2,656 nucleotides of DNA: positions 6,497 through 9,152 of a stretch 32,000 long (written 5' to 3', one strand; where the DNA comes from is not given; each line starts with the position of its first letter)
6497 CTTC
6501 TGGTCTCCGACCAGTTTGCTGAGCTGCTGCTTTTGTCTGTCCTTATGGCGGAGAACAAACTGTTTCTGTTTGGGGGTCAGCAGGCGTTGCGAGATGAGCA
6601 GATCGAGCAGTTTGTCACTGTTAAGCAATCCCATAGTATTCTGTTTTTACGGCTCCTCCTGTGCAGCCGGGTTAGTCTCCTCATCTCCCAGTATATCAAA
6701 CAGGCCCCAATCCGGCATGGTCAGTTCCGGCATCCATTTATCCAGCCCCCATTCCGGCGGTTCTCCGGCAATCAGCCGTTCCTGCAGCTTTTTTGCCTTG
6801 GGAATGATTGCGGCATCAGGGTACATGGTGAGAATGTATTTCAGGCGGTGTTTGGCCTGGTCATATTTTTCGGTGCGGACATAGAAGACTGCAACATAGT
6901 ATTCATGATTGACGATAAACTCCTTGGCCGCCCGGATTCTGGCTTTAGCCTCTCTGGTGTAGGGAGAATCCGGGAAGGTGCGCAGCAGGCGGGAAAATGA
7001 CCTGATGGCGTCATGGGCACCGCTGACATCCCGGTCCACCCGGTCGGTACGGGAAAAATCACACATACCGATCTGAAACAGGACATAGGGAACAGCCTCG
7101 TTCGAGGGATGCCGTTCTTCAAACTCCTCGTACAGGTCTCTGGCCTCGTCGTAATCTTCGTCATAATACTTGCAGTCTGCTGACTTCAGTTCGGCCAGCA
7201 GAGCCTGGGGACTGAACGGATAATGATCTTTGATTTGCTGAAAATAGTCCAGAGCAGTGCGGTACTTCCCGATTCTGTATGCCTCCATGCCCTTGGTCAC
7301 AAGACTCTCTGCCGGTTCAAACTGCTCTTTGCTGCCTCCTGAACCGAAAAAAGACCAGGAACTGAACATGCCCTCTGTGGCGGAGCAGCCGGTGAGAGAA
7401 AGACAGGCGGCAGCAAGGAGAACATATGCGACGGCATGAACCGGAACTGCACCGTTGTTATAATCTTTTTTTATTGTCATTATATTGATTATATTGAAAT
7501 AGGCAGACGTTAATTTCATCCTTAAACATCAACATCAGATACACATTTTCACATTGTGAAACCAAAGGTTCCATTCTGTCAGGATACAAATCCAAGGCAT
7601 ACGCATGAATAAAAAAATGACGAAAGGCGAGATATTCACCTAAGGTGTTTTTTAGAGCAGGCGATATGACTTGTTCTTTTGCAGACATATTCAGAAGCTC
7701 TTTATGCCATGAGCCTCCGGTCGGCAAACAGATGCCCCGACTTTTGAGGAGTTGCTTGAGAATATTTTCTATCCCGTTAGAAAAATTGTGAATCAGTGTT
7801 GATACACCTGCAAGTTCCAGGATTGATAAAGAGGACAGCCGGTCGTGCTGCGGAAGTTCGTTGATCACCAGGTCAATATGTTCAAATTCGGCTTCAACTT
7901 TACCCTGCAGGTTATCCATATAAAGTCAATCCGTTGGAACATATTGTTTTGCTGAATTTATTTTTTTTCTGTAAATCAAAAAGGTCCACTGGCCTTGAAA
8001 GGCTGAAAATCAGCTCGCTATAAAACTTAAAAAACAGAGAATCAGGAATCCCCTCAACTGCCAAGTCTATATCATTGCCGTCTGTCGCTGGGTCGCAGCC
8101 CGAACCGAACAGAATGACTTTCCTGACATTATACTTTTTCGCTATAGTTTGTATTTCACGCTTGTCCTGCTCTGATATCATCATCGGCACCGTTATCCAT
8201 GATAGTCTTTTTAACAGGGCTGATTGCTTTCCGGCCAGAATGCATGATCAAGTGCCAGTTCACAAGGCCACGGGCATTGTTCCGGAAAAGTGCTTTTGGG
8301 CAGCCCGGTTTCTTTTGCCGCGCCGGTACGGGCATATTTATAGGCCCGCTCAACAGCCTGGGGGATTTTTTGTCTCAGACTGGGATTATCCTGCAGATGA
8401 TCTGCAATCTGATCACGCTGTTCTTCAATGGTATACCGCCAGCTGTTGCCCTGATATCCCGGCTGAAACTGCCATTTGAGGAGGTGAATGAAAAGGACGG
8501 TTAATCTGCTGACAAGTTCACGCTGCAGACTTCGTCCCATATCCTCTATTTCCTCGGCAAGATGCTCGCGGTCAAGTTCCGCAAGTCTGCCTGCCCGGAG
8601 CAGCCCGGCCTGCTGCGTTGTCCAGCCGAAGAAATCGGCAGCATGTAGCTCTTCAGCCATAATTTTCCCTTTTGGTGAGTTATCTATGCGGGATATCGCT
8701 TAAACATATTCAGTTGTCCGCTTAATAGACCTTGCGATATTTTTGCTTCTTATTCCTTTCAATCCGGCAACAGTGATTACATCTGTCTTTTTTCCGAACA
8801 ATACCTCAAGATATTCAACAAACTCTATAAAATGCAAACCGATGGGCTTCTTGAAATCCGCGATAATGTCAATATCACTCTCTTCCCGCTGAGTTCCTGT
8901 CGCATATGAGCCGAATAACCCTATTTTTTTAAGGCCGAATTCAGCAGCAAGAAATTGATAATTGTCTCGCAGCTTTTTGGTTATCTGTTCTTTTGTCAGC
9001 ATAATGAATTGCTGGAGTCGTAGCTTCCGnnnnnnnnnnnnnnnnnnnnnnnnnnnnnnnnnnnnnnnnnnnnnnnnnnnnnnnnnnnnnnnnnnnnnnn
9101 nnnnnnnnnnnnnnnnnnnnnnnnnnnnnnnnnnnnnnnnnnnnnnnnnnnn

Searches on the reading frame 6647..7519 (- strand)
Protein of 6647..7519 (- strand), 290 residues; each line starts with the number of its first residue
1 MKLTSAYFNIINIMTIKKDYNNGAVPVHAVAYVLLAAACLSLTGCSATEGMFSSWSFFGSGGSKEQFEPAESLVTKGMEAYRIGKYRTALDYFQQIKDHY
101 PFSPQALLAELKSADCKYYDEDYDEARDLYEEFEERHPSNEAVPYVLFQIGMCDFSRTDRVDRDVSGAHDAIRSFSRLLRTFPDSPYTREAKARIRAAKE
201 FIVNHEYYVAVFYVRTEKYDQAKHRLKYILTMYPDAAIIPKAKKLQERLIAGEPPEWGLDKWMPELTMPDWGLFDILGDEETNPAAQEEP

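Call 3: search_protein_families(library=pfam, proteins=[window:6647-7519:-], max_evalue=0.01)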
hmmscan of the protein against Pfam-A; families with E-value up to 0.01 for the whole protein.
window:6647-7519:- (290 aa): 11 families
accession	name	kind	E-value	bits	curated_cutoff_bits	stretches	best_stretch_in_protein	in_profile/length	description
PF13525.12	YfiO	-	4.8e-34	118.4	25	1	70-242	5-180/203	Outer membrane lipoprotein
PF13512.12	TPR_18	-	7.2e-14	52.6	21.9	1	73-195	13-145/145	Tetratricopeptide repeat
PF13174.12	TPR_6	-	6.7e-13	48.8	26.3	1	109-139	2-32/33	Tetratricopeptide repeat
PF13428.12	TPR_14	-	1.8e-08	34.7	23.5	0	120-142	14-36/44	Tetratricopeptide repeat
PF13432.12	TPR_16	-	2.8e-08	34.5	32.7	1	76-140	3-64/65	Tetratricopeptide repeat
PF07719.23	TPR_2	-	6.7e-08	32.5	27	0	70-101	1-32/34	Tetratricopeptide repeat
PF14559.12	TPR_19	-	4.7e-05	24.1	25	0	120-149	4-33/68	Tetratricopeptide repeat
PF13424.12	TPR_12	-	0.00014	22.5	30.1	1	80-132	13-70/77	Tetratricopeptide repeat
PF13371.12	TPR_9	-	0.00025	21.5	35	0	73-109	32-68/73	Tetratricopeptide repeat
PF14938.12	SNAP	-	0.00034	20.6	25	0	85-185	137-232/282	Soluble NSF attachment protein, SNAP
PF14853.12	Fis1_TPR_C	-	0.0089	16.6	25.3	0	207-235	5-33/53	Fis1 C-terminal tetratricopeptide repeat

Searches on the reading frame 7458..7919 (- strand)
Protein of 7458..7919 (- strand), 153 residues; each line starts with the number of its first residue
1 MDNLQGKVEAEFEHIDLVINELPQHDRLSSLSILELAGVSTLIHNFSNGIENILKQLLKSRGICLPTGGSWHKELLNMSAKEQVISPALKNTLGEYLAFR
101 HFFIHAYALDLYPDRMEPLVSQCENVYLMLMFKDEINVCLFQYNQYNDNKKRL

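Call 3: search_protein_families(library=pfam, proteins=[window:7458-7919:-], max_evalue=0.01)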
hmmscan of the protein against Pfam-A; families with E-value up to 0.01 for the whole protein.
window:7458-7919:- (153 aa): 1 family
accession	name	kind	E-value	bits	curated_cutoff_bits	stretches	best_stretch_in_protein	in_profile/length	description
PF20797.2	HepT-like_2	-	8.8e-18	64.8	27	1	40-130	3-99/110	HepT-like protein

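Call 7: search_protein_families(library=padloc, proteins=[window:7458-7919:-], max_evalue=0.01)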
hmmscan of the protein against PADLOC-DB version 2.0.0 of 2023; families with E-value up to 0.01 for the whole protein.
window:7458-7919:- (153 aa): 0 families

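Call 8: search_protein_families(library=ncbifam, proteins=[window:7458-7919:-], max_evalue=0.01)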
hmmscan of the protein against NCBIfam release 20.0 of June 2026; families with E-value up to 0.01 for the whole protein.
window:7458-7919:- (153 aa): 0 families

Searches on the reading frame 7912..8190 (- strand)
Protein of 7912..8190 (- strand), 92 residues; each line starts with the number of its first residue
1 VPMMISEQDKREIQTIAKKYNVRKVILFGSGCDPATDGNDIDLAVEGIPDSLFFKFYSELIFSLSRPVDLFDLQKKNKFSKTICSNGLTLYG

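Call 3: search_protein_families(library=pfam, proteins=[window:7912-8190:-], max_evalue=0.01)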
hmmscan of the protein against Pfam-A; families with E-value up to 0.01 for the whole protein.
window:7912-8190:- (92 aa): 1 family
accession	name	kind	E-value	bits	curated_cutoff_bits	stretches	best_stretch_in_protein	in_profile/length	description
PF18765.7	Polbeta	-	2.3e-09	37.7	26.9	1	12-91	2-88/93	Polymerase beta, Nucleotidyltransferase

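Call 7: search_protein_families(library=padloc, proteins=[window:7912-8190:-], max_evalue=0.01)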
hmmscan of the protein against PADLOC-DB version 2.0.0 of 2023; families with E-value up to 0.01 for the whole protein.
window:7912-8190:- (92 aa): 5 families
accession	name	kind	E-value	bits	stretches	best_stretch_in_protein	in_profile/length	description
PDLC04905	PDC-S09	-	5.6e-08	31.1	1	6-83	5-91/101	-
PDLC04906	PDC-S09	-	7.1e-08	30.7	1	7-77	9-84/98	-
PDLC04904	PDC-S09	-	1.9e-07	29.2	1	6-73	9-80/104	-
PDLC04902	PDC-S09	-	3.4e-07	28.5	1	5-72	4-76/97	-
PDLC04907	PDC-S09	-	0.0026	15.9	1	13-45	18-51/114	-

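Call 8: search_protein_families(library=ncbifam, proteins=[window:7912-8190:-], max_evalue=0.01)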
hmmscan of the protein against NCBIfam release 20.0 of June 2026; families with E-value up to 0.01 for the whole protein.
window:7912-8190:- (92 aa): 1 family
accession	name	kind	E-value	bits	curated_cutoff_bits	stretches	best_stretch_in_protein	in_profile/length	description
NF047752.1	MntA_antitoxin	equivalog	3.6e-07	30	60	1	17-91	2-81/106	type VII toxin-antitoxin system MntA family adenylyltransferase antitoxin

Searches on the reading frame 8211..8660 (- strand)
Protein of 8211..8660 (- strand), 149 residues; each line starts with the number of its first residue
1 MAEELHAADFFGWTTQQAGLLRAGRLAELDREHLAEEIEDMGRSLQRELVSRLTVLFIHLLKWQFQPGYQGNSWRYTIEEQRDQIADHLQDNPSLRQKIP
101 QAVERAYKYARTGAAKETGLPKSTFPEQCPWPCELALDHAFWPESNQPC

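Call 3: search_protein_families(library=pfam, proteins=[window:8211-8660:-], max_evalue=0.01)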
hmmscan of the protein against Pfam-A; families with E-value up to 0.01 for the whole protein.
window:8211-8660:- (149 aa): 1 family
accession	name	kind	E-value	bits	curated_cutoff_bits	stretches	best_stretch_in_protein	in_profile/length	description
PF01724.21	DUF29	-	5.5e-50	169.6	22.5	1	5-142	1-138/138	Domain of unknown function DUF29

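Call 7: search_protein_families(library=padloc, proteins=[window:8211-8660:-], max_evalue=0.01)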
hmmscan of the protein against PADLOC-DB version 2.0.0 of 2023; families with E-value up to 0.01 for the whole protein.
window:8211-8660:- (149 aa): 0 families

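Call 8: search_protein_families(library=ncbifam, proteins=[window:8211-8660:-], max_evalue=0.01)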
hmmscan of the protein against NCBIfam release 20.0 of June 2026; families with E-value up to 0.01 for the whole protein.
window:8211-8660:- (149 aa): 0 families

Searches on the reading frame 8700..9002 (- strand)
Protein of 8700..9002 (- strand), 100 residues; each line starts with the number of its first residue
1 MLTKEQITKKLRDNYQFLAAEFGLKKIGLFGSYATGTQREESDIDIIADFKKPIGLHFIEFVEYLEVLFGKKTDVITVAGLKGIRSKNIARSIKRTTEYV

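Call 3: search_protein_families(library=pfam, proteins=[window:8700-9002:-], max_evalue=0.01)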
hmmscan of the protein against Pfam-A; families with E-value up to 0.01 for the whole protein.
window:8700-9002:- (100 aa): 3 families
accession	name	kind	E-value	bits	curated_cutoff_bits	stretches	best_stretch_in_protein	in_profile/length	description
PF01909.29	NTP_transf_2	-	2.2e-12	47.6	21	1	17-87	7-80/93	Nucleotidyltransferase domain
PF18765.7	Polbeta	-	5.1e-09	36.6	26.9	1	18-79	7-70/93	Polymerase beta, Nucleotidyltransferase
PF22600.2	MTPAP-like_central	-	0.00016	22.2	27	1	14-55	29-70/139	Poly(A) RNA polymerase, mitochondrial-like, central palm domain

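Call 7: search_protein_families(library=padloc, proteins=[window:8700-9002:-], max_evalue=0.01)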
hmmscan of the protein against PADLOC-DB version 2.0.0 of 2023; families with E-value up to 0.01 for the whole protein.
window:8700-9002:- (100 aa): 8 families
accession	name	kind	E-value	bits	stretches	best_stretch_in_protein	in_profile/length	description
PDLC04906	PDC-S09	-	2.3e-23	80.4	1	1-99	1-97/98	-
PDLC04904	PDC-S09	-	4.4e-19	66.6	1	2-95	2-97/104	-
PDLC04902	PDC-S09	-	2.8e-15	54.4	1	8-91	5-90/97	-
PDLC04905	PDC-S09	-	2.6e-14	51.4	1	8-97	5-95/101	-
PDLC04903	PDC-S09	-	1.9e-07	29.4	1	5-52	8-54/108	-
PDLC04907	PDC-S09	-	5.4e-06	24.5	1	6-48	9-51/114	-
PDLC04368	PDC-M05A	-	0.0041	15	1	28-47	111-130/201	-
PDLC04901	PDC-S09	-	0.0051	15.5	0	26-47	23-44/126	-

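Call 8: search_protein_families(library=ncbifam, proteins=[window:8700-9002:-], max_evalue=0.01)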
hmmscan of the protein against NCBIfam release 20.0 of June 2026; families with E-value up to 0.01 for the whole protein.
window:8700-9002:- (100 aa): 1 family
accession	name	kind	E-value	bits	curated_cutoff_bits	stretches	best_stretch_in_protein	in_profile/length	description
NF047752.1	MntA_antitoxin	equivalog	1.9e-09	37.4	60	1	20-92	3-76/106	type VII toxin-antitoxin system MntA family adenylyltransferase antitoxin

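Call 27: find_homologous_proteins(query=window:8700-9002:-, max_evalue=0.001)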
Query window:8700-9002:- (100 aa): 38 proteins with E <= 0.001 among 48 candidates.
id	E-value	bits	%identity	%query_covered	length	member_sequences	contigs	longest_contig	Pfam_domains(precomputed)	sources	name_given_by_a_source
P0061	6.0e-57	208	100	100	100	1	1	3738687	PF18765.8,PF01909.30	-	-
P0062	1.2e-48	181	86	100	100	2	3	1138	PF18765.8,PF01909.30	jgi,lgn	jgi:predicted nucleotidyltransferase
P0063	2.3e-45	171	81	100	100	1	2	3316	PF18765.8,PF01909.30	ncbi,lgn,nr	ncbi:MAG: nucleotidyltransferase [Candidatus Electrothrix sp. AR3]|nr:nucleotidyltransferase [Candid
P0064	3.5e-45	170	81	100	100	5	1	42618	PF18765.8,PF01909.30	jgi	jgi:predicted nucleotidyltransferase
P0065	2.0e-44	168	81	99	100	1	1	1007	PF18765.8,PF22600.3,PF01909.30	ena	-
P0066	1.3e-42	162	78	100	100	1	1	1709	PF18765.8,PF01909.30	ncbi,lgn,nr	ncbi:MAG: nucleotidyltransferase [Candidatus Electrothrix sp. MAN1_4]|nr:nucleotidyltransferase [Can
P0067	1.7e-42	162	78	100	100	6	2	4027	PF18765.8,PF01909.30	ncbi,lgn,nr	ncbi:MAG: nucleotidyltransferase [Candidatus Electrothrix sp. LOE1_4_5]|nr:nucleotidyltransferase [C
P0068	4.1e-35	138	80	82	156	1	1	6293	PF18765.8,PF01934.23,PF01909.30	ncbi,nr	ncbi:MAG: DUF86 domain-containing protein [Candidatus Electrothrix sp. AW2]|nr:DUF86 domain-containi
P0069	2.5e-31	126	61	100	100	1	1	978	PF18765.8,PF01909.30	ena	-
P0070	6.1e-29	118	57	100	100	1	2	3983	PF18765.8,PF01909.30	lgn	-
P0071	1.0e-28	118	61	100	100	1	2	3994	PF18765.8,PF01909.30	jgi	-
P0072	3.0e-28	116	53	100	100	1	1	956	PF18765.8,PF22600.3,PF01909.30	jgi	jgi:predicted nucleotidyltransferase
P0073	5.2e-28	115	58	99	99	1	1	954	PF18765.8,PF01909.30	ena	-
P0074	1.1e-23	102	51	100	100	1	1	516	PF18765.8,PF01909.30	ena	-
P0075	9.1e-20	89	55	100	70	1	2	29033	-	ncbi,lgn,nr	ncbi:MAG: hypothetical protein D3919_10880 [Candidatus Electrothrix sp. AW5]|nr:hypothetical protein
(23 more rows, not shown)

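Call 28: find_encoding_contigs(protein=P0064, flank=4000, max_places=3)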
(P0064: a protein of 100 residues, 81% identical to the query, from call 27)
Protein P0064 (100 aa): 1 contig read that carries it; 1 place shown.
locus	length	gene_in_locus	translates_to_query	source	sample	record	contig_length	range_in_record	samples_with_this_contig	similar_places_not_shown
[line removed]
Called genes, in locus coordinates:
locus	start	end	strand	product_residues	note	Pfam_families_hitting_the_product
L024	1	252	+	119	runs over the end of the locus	PF08821:CGGC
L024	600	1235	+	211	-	-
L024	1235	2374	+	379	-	PF13513:HEAT_EZ (faint)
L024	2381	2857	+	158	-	PF08814:XisH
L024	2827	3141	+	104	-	PF08869:XisI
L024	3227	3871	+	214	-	PF05066:HARE-HTH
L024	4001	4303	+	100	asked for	PF01909:NTP_transf_2, PF18765:Polbeta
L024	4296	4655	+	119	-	PF01934:HepT-like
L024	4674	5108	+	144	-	PF01724:DUF29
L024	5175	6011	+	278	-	PF13174:TPR_6 (faint), PF13512:TPR_18, PF07719:TPR_2 (faint), PF13428:TPR_14 (faint), PF13432:TPR_16 (faint), PF13525:YfiO, PF14559:TPR_19 (faint)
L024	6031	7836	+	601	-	PF05157:MshEN, PF00437:T2SSE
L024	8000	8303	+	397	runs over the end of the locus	PF00202:Aminotran_3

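Call 29: find_encoding_contigs(protein=P0063, flank=4000, max_places=3)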
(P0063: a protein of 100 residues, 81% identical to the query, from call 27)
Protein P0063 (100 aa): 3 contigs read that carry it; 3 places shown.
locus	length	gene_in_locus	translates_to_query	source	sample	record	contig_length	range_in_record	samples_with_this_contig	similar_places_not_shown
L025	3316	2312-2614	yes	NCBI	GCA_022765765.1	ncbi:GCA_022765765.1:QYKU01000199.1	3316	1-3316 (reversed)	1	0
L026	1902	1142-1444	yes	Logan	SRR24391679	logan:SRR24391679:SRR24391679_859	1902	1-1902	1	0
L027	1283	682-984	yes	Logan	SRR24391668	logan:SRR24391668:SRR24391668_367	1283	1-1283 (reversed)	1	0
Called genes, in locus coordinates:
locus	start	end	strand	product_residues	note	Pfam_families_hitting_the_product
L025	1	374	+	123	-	PF13371:TPR_9 (faint), PF13431:TPR_17 (faint), PF23914:TPR_CcmH_CycH, PF00515:TPR_1, PF07719:TPR_2, PF13181:TPR_8, PF13424:TPR_12, PF13414:TPR_11 (weak), +6 more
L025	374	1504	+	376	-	-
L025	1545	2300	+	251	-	PF05066:HARE-HTH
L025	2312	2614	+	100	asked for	PF01909:NTP_transf_2, PF18765:Polbeta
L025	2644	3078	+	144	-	PF01724:DUF29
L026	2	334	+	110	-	?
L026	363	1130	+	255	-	PF05066:HARE-HTH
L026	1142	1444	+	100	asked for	PF01909:NTP_transf_2, PF18765:Polbeta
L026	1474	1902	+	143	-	?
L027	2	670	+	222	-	?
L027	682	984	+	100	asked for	PF01909:NTP_transf_2, PF18765:Polbeta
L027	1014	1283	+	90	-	?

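Call 30: find_encoding_contigs(protein=P0067, flank=4000, max_places=3)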
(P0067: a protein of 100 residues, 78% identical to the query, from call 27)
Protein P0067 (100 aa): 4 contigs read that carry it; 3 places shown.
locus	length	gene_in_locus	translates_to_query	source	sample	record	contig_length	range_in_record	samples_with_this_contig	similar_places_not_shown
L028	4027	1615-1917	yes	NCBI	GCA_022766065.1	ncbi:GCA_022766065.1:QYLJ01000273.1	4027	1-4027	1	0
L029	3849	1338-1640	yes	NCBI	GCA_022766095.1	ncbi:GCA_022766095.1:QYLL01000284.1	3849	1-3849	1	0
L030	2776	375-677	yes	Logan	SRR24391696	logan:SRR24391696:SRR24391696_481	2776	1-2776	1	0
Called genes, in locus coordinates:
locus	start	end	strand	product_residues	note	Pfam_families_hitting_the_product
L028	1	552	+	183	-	PF13513:HEAT_EZ (faint)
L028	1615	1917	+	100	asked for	PF01909:NTP_transf_2, PF18765:Polbeta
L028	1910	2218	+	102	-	PF01934:HepT-like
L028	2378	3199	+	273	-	PF13512:TPR_18, PF07719:TPR_2 (faint), PF13525:YfiO, PF13174:TPR_6 (faint), PF13428:TPR_14 (faint)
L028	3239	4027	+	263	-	PF05157:MshEN, PF00437:T2SSE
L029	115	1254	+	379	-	-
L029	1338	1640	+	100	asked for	PF01909:NTP_transf_2, PF18765:Polbeta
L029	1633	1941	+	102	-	PF01934:HepT-like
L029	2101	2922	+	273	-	PF13512:TPR_18, PF07719:TPR_2 (faint), PF13525:YfiO, PF13174:TPR_6 (faint), PF13428:TPR_14 (faint)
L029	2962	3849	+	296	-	PF05157:MshEN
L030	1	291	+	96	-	?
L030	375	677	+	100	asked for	PF01909:NTP_transf_2, PF18765:Polbeta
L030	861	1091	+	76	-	-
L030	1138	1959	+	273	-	PF13512:TPR_18, PF07719:TPR_2 (faint), PF13525:YfiO, PF13174:TPR_6 (faint), PF13428:TPR_14 (faint)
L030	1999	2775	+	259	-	?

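Call 31: find_encoding_contigs(protein=P0068, flank=4000, max_places=3)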
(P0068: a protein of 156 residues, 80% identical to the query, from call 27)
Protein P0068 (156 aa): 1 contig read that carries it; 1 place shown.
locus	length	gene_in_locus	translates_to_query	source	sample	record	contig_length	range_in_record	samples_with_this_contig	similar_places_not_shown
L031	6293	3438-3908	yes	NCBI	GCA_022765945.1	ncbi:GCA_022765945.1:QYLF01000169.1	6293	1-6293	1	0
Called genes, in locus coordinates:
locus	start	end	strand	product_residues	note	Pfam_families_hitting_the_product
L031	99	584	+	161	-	PF05360:YiaAB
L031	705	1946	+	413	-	PF00375:SDF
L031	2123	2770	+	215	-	-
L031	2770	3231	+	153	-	-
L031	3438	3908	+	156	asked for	PF01909:NTP_transf_2, PF18765:Polbeta, PF01934:HepT-like (weak)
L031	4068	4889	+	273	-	PF13512:TPR_18, PF07719:TPR_2 (faint), PF13525:YfiO, PF13174:TPR_6 (faint), PF13428:TPR_14 (faint)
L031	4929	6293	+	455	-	PF05157:MshEN, PF00437:T2SSE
